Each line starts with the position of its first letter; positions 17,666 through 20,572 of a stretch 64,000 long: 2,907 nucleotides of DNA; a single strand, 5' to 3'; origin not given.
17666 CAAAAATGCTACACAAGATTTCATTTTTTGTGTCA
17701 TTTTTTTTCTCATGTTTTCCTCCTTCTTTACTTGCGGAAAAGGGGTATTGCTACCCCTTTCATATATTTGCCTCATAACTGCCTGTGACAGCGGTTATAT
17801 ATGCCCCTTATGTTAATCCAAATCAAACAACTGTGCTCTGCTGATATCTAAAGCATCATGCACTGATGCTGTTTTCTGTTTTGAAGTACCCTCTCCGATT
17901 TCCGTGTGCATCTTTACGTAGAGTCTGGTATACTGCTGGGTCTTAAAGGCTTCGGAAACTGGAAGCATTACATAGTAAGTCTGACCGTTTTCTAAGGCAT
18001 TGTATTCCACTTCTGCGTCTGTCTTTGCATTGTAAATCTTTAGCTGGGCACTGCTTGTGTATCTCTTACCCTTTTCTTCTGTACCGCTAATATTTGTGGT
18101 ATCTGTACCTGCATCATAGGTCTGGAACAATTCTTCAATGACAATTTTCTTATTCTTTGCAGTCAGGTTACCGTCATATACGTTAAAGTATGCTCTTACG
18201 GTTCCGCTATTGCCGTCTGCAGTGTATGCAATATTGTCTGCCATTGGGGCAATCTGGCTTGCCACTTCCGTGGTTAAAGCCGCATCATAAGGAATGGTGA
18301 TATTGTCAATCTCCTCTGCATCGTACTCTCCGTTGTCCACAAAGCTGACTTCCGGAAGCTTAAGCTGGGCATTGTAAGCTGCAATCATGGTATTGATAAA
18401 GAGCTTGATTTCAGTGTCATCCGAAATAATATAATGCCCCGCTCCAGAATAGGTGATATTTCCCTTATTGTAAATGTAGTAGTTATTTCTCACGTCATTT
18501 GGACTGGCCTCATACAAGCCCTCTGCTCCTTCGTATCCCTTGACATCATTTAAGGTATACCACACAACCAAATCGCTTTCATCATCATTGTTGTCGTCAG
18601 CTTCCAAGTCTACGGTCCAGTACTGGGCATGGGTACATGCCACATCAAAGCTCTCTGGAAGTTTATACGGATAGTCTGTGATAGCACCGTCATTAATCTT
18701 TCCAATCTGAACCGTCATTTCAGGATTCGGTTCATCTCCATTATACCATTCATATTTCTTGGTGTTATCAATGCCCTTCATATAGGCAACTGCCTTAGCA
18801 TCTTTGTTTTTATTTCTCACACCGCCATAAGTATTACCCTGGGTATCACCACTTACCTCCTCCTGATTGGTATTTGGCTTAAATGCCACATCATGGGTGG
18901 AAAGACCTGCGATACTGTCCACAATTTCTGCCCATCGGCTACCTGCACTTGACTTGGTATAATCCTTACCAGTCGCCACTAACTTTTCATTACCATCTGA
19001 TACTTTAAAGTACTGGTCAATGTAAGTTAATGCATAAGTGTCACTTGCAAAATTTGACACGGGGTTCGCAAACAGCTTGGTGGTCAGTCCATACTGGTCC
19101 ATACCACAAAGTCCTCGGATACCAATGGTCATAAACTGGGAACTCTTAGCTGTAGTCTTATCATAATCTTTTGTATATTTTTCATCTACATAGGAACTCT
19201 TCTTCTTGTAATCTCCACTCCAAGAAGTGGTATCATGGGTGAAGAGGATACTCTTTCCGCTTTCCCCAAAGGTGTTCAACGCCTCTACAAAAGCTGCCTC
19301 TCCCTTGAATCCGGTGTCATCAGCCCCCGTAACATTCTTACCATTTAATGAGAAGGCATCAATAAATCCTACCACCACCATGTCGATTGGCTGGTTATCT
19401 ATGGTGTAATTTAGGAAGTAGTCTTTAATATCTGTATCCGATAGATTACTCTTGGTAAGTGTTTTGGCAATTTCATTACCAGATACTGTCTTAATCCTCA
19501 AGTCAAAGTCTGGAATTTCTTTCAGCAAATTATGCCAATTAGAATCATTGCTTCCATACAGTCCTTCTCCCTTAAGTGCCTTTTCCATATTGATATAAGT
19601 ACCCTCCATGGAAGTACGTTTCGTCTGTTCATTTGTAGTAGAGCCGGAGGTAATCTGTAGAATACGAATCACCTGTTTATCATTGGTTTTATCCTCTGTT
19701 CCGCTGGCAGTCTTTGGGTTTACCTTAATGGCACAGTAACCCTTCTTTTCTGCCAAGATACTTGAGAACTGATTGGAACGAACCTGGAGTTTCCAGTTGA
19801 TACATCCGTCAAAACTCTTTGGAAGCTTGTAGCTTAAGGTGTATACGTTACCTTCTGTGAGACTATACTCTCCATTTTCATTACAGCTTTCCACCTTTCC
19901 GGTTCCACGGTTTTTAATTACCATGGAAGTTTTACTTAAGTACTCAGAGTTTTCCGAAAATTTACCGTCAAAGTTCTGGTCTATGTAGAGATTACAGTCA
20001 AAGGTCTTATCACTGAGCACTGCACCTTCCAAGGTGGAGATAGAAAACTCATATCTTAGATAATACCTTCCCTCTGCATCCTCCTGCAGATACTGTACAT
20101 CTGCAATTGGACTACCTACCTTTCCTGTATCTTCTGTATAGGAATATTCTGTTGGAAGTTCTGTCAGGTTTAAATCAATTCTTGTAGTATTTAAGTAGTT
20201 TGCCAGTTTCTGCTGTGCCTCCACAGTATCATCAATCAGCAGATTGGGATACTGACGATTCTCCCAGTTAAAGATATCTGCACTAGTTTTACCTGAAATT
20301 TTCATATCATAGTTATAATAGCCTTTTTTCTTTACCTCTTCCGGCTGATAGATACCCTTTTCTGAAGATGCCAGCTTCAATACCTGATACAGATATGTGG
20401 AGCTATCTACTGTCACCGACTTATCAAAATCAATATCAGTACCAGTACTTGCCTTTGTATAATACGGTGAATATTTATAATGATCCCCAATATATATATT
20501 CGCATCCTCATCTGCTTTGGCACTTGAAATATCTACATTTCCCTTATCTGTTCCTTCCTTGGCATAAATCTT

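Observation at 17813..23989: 2058-aa protein of unknown function with three repeated module starts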

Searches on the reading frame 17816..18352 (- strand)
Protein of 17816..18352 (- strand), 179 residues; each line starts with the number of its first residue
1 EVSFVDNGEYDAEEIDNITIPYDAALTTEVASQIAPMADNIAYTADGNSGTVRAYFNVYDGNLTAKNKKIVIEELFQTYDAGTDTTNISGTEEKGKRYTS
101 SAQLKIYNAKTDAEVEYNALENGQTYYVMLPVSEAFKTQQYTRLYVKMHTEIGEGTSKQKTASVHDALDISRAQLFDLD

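Call 11: search_protein_families(library=pfam, proteins=[window:17816-18352:-], max_evalue=1)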
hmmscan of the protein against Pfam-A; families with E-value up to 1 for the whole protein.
window:17816-18352:- (179 aa): 1 family
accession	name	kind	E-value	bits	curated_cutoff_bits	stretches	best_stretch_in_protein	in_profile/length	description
PF01282.25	Ribosomal_S24e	-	0.2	12.2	24.5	1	60-114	23-76/95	Ribosomal protein S24e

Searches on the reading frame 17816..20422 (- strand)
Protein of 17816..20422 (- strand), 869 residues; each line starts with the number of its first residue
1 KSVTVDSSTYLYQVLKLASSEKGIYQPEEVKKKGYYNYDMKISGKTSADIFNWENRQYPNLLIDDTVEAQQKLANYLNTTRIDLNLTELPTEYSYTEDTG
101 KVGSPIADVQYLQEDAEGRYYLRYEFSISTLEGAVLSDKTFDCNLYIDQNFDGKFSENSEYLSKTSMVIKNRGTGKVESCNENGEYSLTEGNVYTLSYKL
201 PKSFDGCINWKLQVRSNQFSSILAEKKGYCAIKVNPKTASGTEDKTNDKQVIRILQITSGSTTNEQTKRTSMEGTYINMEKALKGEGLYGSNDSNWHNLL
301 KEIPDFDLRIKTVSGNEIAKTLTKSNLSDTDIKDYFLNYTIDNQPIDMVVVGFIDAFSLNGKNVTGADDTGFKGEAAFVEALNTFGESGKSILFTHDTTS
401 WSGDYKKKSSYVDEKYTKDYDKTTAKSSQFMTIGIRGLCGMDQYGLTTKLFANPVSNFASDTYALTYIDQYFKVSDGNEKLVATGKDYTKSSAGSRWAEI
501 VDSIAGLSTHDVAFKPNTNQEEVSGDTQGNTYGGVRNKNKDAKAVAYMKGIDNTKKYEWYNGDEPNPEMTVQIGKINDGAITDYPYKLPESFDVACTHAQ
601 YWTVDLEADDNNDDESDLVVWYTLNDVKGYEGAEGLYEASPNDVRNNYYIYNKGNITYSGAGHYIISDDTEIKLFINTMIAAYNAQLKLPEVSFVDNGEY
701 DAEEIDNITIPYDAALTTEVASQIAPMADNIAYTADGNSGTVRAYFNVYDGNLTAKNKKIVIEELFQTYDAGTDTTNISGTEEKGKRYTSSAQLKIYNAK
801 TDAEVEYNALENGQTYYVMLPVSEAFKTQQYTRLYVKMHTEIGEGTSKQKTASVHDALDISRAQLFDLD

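Call 37: predict_structure(alignment_id=A3)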
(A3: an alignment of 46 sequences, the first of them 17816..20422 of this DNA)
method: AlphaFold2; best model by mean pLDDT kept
length: 869 residues; sequences in the alignment: 46
mean_pLDDT: 75.3   pTM: 0.80
mean pLDDT of the five models: 75.3, 75.1, 72.5, 72.5, 71.4
residues with pLDDT >= 90: 254; 70-90: 322; 50-70: 192; < 50: 101
segments of 3 or more residues with pLDDT < 50: 1-4, 34-39, 63-65, 402-404, 407-426, 486-490, 503-510, 527-565, 599-601, 725-728
pLDDT, mean of each block of 10 residues (from residue 1): 46 68 69 47 54 67 53 55 88 95 95 87 91 59 86 72 79 89 87 91 82 86 85 86 86 94 82 86 88 90 95 94 86 94 93 79 72 86 88 80 46 36 50 78 68 69 80 77 54 53 45 64 54 36 30 39 53 87 93 72 57 71 78 60 74 86 79 94 85 86 83 64 52 61 89 68 95 90 94 93 92 90 85 93 73 90 70
secondary structure, 60 per line:
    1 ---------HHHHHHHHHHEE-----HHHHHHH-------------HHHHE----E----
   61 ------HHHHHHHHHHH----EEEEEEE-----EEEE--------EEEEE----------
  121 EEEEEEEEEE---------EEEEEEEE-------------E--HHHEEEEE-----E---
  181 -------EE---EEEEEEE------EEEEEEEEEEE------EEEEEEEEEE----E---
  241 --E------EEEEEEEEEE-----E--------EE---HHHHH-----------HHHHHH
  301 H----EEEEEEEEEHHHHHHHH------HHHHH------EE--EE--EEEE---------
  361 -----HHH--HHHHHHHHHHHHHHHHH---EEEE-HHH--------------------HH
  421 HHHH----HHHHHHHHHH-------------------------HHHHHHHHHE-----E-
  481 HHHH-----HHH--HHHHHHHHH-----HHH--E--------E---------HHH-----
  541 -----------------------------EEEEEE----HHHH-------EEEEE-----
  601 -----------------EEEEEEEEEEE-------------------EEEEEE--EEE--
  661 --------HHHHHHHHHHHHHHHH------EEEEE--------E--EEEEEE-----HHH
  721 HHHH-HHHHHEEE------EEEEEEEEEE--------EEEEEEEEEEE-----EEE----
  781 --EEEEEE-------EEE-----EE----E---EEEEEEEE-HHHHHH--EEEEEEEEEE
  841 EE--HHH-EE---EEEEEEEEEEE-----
elements in order (helices of 4 or more, strands of 3 or more residues): H10-19 H27-33 H47-50 H67-77 E82-88 E94-97 E106-110 E121-130 E140-147 E167-171 E193-199 E206-216 E223-232 E250-259 H279-283 H295-301 E306-314 H315-322 H329-333 E348-351 H371-387 E391-394 H419-424 H429-438 H464-472 H481-484 H495-503 E570-575 H580-583 E591-595 E618-628 E648-653 E656-658 H669-684 E691-695 E707-712 H718-724 H726-730 E731-733 E740-749 E758-768 E774-776 E783-788 E796-798 E814-821 H823-828 E831-842 E854-864

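Call 40: fold_search(model_id=the predicted structure, library=pdb)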
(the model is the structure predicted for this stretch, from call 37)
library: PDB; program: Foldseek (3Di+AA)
matches with E <= 10: 1558; with E <= 0.001: 4
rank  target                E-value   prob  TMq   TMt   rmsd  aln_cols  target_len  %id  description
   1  8k2g_A                4.9e-06  0.95  0.09  0.14  20.8       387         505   10  Crystal structure of Group 1 Oligosaccharide-releasing beta-N-acetylgalactosaminidase NgaCa from Cohnella abietis, apo (released 2024-04-24)
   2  8k2f                  1.0e-05  0.92  0.09  0.14  20.9       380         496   10  Crystal structure of Group 1 oligosaccharide-releasing beta-N-acetylgalactosaminidase NgaCa from Cohnella abietis, apo 1 (released 2024-04-24)
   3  8k2i_B                1.6e-04  0.96  0.11  0.16  20.1       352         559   10  Crystal structure of Group 2 Oligosaccharide/Monosaccharide-releasing beta-N-acetylhexosaminidase NgaAt from Arabidops (released 2024-04-24)
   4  9csd_A                8.1e-04  0.66  0.09  0.10  20.8       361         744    9  The Ectodomains of SPRING and S1P with the inhibitor PF-429242 (released 2025-04-23)
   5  9bey                  1.1e-03  0.16  0.09  0.10  29.0       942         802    8  Structure of a lambda-carrageenan active GH2 A in complex with inhibitor (released 2025-08-27)
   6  5m5p_A                1.4e-03  0.99  0.10  0.05  10.3       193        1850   10  S. cerevisiae spliceosomal helicase Brr2 (271-end) in complex with the Jab/MPN domain of S. cerevisiae Prp8 (released 2016-12-07)
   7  2q0z                  1.7e-03  0.97  0.11  0.25  11.5       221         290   14  Crystal structure of Q9P172/Sec63 from Homo sapiens. Northeast Structural Genomics Target HR1979. (released 2007-06-05)
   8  4cu7                  1.7e-03  0.15  0.10  0.10  29.7       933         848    8  Unravelling the multiple functions of the architecturally intricate Streptococcus pneumoniae beta-galactosidase, BgaA (released 2014-08-20)
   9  3apm                  1.9e-03  0.91  0.11  0.15  10.6       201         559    9  Crystal structure of the human SNP PAD4 protein (released 2011-01-26)
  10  8k2n_D                2.1e-03  0.63  0.10  0.15  19.6       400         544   10  Crystal structure of Group 4 Monosaccharide-releasing beta-N-acetylgalactosaminidase NgaLy from Lacticaseibacillus yic (released 2024-04-24)
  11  4mmz_A                2.2e-03  0.97  0.09  0.09  13.8       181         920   15  Integrin AlphaVBeta3 ectodomain bound to an antagonistic tenth domain of Fibronectin (released 2014-03-26)
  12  5l7r_A                2.6e-03  0.47  0.09  0.13  21.4       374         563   11  Crystal structure of BvGH123 (released 2017-03-22)
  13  4ph8_A                3.2e-03  1.00  0.11  0.49   8.0       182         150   10  Crystal structure of AggA, the major subunit of aggregative adherence fimbriae type I (AAF/I) from the Escherichia col (released 2014-10-01)
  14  7wwo_A                3.4e-03  1.00  0.12  0.47   9.3       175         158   10  Dimer form of hypothetical protein TTHA1873 from Thermus thermophilus (released 2022-03-09)
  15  8k2n_A                3.6e-03  0.75  0.09  0.14  20.5       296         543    8  Crystal structure of Group 4 Monosaccharide-releasing beta-N-acetylgalactosaminidase NgaLy from Lacticaseibacillus yic (released 2024-04-24)
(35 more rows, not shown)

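Call 78: fold_search(model_id=the predicted structure, library=viral)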
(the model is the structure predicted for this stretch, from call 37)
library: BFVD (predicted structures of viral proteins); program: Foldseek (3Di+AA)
matches with E <= 10: 910; with E <= 0.001: 6
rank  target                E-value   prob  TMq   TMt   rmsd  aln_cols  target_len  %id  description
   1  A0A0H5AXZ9            5.5e-05  0.63  0.10  0.08  24.4       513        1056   11  Putative SGNH hydrolase-type esterase domain protein [Pseudomonas phage KPP21]
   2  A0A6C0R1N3            7.2e-05  0.54  0.11  0.11  30.6       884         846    9  PKD/Chitinase domain-containing protein [Alteromonas phage vB_AmeM_PT11-V22]
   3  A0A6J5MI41            1.9e-04  0.92  0.11  0.17  16.2       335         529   13  Uncharacterized protein [uncultured Caudovirales phage]
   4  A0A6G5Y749            2.6e-04  0.77  0.12  0.12  17.1       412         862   10  (no name in the UniProt tables at hand)
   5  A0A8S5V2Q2            5.7e-04  0.99  0.10  0.31  22.7       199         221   10  Uncharacterized protein [CrAss-like virus sp. ctelJ1]
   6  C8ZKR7                8.7e-04  0.38  0.10  0.12  23.9       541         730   11  SGNH hydrolase-type esterase domain-containing protein [Pseudomonas phage LIT1]
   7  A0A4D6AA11            1.0e-03  0.69  0.12  0.12  29.4       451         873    9  (no name in the UniProt tables at hand)
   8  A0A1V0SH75            1.3e-03  0.51  0.08  0.20  15.1       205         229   12  Uncharacterized protein [Hokovirus HKV1]
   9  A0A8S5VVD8            1.5e-03  0.47  0.10  0.11  19.7       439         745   10  GDSL like Lipase Acylhydrolase [Ackermannviridae sp.]
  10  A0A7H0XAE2            2.0e-03  0.75  0.09  0.17  19.3       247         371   13  (no name in the UniProt tables at hand)
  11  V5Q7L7                2.5e-03  0.14  0.05  0.09  24.2       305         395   11  Tail fiber protein [Xylella phage Paz]
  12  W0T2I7                6.9e-03  0.98  0.10  0.21   7.7       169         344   14  Chitin-binding type-4 domain-containing protein [Homona coffearia entomopoxvirus]
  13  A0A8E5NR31            7.3e-03  0.90  0.11  0.22   8.3       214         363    9  (no name in the UniProt tables at hand)
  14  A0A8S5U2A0            1.1e-02  0.77  0.08  0.24  14.5       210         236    9  DUF5067 domain-containing protein [Siphoviridae sp. ctqzz19]
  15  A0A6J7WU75            1.2e-02  0.54  0.09  0.08  27.6       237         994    9  DUF4815 domain-containing protein [uncultured Caudovirales phage]
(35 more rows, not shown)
